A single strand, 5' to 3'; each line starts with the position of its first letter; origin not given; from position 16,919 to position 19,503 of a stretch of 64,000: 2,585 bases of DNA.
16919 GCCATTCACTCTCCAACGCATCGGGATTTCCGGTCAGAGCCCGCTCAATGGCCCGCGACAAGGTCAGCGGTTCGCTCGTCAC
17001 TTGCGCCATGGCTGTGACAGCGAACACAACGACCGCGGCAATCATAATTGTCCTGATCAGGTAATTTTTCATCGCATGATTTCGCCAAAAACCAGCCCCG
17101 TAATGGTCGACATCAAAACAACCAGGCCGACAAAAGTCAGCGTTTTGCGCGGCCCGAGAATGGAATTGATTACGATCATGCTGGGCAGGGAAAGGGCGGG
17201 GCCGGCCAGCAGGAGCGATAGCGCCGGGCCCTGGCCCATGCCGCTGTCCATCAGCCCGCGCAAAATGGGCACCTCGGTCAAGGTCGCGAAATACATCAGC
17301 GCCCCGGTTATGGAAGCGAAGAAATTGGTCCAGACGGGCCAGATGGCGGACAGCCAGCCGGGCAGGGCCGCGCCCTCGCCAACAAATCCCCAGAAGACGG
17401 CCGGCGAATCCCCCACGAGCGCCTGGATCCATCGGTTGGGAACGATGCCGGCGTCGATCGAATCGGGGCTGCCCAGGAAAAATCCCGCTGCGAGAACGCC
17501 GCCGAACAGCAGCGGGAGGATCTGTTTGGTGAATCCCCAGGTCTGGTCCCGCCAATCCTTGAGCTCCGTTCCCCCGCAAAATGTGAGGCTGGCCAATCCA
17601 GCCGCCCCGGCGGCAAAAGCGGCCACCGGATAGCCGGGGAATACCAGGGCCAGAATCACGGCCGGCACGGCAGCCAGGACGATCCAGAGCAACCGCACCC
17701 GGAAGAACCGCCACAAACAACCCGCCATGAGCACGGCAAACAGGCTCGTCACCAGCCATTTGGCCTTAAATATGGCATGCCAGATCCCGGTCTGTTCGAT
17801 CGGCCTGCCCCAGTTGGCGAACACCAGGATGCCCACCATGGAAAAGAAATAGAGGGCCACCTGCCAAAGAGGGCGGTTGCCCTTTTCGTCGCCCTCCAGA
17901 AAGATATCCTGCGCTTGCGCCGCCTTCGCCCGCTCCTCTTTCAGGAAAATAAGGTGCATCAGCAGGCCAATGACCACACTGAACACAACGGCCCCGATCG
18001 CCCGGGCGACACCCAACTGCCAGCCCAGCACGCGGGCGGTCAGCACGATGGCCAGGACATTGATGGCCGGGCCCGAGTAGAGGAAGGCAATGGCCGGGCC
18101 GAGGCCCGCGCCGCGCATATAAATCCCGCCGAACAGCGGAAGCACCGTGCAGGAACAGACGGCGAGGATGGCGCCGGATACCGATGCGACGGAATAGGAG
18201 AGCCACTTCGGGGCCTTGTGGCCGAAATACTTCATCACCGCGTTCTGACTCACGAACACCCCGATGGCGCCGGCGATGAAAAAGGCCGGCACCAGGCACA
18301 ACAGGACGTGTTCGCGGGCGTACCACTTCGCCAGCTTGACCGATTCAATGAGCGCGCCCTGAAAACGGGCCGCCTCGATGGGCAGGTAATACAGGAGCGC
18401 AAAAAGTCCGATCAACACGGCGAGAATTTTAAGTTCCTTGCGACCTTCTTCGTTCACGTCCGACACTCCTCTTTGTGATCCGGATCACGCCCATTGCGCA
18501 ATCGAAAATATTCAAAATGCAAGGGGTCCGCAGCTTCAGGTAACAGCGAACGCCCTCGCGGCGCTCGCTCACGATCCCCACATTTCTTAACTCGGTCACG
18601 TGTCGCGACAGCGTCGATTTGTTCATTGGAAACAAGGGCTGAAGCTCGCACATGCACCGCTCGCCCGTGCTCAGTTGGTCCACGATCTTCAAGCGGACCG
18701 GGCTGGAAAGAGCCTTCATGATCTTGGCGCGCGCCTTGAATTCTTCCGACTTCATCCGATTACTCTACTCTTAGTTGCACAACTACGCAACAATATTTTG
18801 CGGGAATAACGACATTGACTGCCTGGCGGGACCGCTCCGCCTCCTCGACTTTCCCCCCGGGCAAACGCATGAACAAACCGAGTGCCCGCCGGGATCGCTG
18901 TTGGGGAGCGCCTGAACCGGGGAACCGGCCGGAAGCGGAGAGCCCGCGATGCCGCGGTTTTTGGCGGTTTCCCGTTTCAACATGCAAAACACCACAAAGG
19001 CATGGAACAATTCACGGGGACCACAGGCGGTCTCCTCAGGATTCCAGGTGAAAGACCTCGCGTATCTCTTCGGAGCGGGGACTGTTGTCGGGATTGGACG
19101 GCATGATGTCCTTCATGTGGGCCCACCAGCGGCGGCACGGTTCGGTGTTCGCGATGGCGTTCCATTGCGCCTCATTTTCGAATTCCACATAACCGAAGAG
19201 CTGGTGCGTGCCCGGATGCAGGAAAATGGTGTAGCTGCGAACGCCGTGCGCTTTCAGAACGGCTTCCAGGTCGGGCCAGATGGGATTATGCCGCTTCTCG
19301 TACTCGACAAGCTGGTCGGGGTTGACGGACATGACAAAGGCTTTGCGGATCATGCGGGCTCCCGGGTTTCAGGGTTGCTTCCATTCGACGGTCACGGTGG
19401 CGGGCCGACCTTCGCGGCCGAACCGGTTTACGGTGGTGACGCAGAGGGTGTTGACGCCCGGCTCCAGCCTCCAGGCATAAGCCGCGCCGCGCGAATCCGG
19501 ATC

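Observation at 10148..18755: Second ArsR-controlled operon joins a thiol-disulfide module (CcdA, two thioredoxin-fold proteins), a COG0701 CSC-permease and a complete RND tripartite efflux pump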

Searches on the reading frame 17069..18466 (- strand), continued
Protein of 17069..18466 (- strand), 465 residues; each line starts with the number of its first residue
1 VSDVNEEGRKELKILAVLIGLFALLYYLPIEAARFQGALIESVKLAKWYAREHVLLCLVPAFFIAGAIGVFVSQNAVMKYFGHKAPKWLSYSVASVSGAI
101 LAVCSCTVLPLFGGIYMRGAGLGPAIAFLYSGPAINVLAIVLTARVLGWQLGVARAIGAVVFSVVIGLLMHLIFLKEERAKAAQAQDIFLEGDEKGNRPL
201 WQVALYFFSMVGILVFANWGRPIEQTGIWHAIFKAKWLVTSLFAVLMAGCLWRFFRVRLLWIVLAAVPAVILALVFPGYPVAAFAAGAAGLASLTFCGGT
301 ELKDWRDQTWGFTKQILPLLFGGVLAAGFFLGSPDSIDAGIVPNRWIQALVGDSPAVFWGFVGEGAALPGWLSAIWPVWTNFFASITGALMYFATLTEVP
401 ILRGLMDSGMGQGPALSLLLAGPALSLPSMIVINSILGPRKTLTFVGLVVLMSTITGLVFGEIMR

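Call 50: find_related_loci(query=window:17069-18466:-, collection=metagenome_contigs, flank=10000)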
Query window:17069-18466:- (465 aa) in metagenome_contigs; peptide patterns used: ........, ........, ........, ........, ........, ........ (x = any residue, [..] = any of these).
198 stretches matched a pattern; 145 encode a relative of the query (tblastn E <= 1e-3); the best 80 are kept; 80 distinct loci.
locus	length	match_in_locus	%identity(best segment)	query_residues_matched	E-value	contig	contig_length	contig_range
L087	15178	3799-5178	86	4-464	0e+0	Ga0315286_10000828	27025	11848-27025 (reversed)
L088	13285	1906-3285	86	4-464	0e+0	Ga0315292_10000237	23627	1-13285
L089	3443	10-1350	86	18-464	0e+0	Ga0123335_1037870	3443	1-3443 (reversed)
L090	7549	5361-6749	84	3-464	0e+0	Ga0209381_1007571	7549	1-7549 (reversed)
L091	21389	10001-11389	82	4-465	0e+0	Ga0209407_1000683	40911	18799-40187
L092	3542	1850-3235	79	5-465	0e+0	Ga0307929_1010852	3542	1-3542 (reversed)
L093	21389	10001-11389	80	1-465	0e+0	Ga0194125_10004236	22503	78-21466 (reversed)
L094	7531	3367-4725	82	3-465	0e+0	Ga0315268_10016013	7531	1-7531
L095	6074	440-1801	82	9-461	0e+0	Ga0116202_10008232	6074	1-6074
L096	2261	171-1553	80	1-463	0e+0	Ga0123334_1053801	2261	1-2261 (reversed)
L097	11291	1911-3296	80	5-465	0e+0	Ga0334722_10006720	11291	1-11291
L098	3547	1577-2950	80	9-465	0e+0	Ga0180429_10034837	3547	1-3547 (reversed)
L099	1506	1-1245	82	52-465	0e+0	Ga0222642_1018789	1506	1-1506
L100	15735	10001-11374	80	9-465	0e+0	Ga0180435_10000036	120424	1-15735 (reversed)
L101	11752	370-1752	74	5-464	0e+0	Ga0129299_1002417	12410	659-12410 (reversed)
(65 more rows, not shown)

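Call 57: search_protein_families(library=pfam, proteins=[L086:12880-13317:+], max_evalue=0.01)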
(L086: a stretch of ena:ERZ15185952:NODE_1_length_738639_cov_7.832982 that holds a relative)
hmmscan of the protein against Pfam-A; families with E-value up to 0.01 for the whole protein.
L086:12880-13317:+ (145 aa): 0 families

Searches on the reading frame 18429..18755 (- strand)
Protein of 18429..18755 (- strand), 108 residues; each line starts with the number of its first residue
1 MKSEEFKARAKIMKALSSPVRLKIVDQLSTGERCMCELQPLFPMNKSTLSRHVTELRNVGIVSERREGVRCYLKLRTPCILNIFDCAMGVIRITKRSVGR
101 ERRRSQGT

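Call 4: search_protein_families(library=pfam, proteins=[window:18429-18755:-], max_evalue=0.001)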
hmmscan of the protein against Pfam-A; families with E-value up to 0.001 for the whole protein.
window:18429-18755:- (108 aa): 3 families
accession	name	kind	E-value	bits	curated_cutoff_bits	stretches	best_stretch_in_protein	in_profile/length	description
PF01022.26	HTH_5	-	2.3e-12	47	22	1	18-63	1-46/47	Bacterial regulatory protein, arsR family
PF12840.13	HTH_20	-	2.3e-05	24.7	27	1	16-63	1-49/51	Helix-turn-helix domain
PF25213.1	HVO_A0261_N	-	0.00082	19.6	35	0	14-68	6-60/86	HVO_A0261 N-terminal domain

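Call 5: search_protein_families(library=ncbifam, proteins=[window:18429-18755:-], max_evalue=0.001)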
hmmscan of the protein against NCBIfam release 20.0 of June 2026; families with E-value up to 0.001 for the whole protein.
window:18429-18755:- (108 aa): 9 families
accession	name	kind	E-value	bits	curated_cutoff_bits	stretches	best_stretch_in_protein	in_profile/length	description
NF033788.1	HTH_metalloreg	subfamily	2.4e-21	75.3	55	1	10-83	2-76/77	metalloregulator ArsR/SmtB family transcription factor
NF033789.1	repress_SdpR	subfamily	1.7e-11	43.8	100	1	13-84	2-73/79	autorepressor SdpR family transcription factor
NF041413.1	ArsR_Rv2640c_fam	equivalog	1.4e-10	41.6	155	1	11-77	34-103/118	Rv2640c family ArsR-like transcriptional regulator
NF040642.1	sulf_sens_BigR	equivalog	3.3e-10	39.9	155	1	9-76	10-77/95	sulfite-sensing transcriptional repressor BigR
NF007528.0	PRK10141.1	subfamily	9.5e-08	31.9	97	1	11-76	8-74/117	metalloregulator ArsR/SmtB family transcription factor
NF053755.1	MsvR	equivalog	1e-07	31.9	220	1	11-66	5-60/236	transcriptional factor MsvR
NF045707.1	Dbac_1936_reg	equivalog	2.5e-07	30.6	115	1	4-85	2-83/99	ArsR/SmtB-type metalloregulator TsoR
NF052532.1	TransRegPagRBaca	equivalog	2.2e-06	27.7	170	1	5-84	13-92/99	transcriptional repressor PagR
NF047906.1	CdPbTransRegCmtR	equivalog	2.9e-06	27.1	150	1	6-77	8-79/104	Cd(II)/Pb(II)-sensing metalloregulatory transcriptional regulator CmtR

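Call 55: search_solved_structures(query=window:18429-18755:-, max_evalue=0.001, show_alignments=3)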
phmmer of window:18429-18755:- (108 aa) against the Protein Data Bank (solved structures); distinct sequences matched with E-value up to 0.001: 22.
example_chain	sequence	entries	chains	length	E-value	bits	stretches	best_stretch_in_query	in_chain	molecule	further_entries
2kko_A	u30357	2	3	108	2.8e-08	37.1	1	10-85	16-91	POSSIBLE TRANSCRIPTIONAL REGULATORY PROTEIN (POSSIBLY ARSR-FAMILY) | Possible transcriptional regulatory arsR-family protein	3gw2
7txm_A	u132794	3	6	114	1.2e-07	35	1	12-88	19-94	Transcriptional regulator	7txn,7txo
6o8k_A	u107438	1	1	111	1.2e-07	35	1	6-82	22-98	Transcriptional regulator, ArsR family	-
13ct_A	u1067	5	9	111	1.3e-07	35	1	6-82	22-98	Transcriptional regulator, ArsR family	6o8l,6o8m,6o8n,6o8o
7p6f_AAA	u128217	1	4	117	1.9e-07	34.4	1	9-75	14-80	Transcriptional regulator SrnR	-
8qkf_A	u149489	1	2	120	4.5e-07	33.2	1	8-75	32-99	ArsR family transcriptional regulator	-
1r1t_A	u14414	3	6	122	7.2e-07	32.6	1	7-88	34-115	Transcriptional repressor smtB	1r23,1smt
4omy_A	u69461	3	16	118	1.6e-06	31.5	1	2-86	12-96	NolR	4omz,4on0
6jmi_A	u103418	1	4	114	2.4e-06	30.9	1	6-91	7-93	Uncharacterized HTH-type transcriptional regulator Rv0081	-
3pqj_A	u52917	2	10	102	4.3e-06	30.1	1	9-76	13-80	Biofilm growth-associated repressor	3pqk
3f6v_A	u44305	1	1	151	8.7e-06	29.1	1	15-76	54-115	Possible transcriptional regulator, ArsR family protein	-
3jth_A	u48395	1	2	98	1.4e-05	28.4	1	6-77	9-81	Transcription activator HlyU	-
5znx_A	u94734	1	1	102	1.6e-05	28.2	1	6-78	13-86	Transcriptional activator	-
1r22_A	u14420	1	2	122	1.8e-05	28.1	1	7-89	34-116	Transcriptional repressor smtB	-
2zkz_A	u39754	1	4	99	1.9e-05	28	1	9-84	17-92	Transcriptional repressor pagR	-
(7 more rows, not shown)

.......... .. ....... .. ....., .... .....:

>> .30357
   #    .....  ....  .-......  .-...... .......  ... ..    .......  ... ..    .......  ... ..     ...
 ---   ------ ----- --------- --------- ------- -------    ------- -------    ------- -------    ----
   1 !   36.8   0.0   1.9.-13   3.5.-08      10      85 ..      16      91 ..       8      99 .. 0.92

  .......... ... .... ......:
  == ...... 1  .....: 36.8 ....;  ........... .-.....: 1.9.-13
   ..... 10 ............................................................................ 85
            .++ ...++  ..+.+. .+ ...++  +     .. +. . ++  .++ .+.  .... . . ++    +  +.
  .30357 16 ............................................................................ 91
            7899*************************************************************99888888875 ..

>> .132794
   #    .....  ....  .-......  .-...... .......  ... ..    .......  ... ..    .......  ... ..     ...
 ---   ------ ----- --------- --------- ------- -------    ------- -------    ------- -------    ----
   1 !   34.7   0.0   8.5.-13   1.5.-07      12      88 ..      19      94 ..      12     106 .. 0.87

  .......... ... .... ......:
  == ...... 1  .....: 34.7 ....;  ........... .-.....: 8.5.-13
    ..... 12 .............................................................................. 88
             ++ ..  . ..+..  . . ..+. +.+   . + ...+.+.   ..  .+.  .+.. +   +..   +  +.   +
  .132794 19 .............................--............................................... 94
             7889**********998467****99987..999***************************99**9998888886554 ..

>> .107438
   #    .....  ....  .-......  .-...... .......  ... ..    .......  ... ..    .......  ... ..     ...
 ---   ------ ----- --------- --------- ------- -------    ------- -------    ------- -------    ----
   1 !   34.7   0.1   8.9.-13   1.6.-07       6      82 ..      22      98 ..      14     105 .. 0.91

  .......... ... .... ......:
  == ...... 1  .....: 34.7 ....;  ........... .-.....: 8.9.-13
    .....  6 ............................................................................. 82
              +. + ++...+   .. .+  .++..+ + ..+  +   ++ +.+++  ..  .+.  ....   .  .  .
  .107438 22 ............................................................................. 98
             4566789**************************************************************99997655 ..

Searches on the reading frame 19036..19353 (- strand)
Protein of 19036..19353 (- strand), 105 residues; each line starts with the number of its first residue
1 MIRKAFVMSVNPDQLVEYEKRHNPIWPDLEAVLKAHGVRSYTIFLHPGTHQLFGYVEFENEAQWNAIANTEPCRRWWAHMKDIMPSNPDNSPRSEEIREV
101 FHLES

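Call 53: search_protein_families(library=pfam, proteins=[window:19036-19353:-], max_evalue=0.001)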
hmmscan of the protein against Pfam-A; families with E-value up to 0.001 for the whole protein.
window:19036-19353:- (105 aa): 1 family
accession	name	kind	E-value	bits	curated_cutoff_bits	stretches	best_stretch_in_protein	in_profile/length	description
PF05336.19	rhaM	-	1e-29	103.2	23.4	1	3-103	1-105/105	L-rhamnose mutarotase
